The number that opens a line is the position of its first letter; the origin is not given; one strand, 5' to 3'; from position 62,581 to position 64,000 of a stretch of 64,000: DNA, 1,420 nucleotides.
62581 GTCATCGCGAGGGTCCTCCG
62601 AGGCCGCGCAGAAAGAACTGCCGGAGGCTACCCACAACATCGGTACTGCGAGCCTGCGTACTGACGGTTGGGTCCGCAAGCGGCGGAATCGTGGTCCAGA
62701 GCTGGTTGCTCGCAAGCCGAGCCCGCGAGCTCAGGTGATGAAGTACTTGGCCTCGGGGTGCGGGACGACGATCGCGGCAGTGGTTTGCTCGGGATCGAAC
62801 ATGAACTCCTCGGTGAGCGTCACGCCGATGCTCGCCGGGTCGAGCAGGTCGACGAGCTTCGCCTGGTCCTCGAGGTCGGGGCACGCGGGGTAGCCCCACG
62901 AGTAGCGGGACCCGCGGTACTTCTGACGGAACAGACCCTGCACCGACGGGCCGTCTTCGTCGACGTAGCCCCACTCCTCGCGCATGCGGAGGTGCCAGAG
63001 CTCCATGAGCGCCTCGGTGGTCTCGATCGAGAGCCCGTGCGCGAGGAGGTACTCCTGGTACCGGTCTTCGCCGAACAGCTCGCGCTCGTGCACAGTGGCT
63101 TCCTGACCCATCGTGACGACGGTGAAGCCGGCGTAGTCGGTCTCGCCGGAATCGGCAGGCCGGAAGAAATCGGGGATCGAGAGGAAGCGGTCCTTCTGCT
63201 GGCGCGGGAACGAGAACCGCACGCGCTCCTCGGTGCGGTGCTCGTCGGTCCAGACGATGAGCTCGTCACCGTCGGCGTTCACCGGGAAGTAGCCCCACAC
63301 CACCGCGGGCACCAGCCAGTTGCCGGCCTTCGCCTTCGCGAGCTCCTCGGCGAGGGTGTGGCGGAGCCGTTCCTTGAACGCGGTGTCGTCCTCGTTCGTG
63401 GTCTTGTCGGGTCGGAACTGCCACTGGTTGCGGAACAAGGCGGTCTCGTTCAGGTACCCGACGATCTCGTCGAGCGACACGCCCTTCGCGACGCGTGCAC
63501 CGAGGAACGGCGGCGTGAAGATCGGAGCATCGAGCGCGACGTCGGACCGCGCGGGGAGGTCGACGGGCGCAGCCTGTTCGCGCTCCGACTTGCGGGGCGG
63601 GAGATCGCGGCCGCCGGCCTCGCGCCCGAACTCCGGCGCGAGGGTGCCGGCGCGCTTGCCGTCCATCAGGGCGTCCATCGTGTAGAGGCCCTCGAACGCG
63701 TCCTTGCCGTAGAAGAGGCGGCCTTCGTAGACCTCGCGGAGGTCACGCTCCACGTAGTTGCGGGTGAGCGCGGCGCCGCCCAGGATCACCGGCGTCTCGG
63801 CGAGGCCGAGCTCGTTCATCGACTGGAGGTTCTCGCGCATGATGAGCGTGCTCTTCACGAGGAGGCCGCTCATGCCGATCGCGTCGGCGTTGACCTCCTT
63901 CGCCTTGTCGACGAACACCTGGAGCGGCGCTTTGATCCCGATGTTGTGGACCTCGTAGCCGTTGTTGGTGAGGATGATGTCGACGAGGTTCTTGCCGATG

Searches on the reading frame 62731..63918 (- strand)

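Call 78: search_protein_families(library=pfam, proteins=[window:62731-63918:-], max_evalue=0.001)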
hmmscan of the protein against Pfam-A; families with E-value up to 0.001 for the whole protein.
window:62731-63918:- (395 aa): 2 families
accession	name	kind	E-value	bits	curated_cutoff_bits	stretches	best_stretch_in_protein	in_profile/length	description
PF02965.22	Met_synt_B12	-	1.6e-44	152.9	25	1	149-393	2-255/273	Vitamin B12 dependent methionine synthase, activation domain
PF02310.24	B12-binding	-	0.00068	19.9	32.1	0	2-78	43-120/121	B12 binding domain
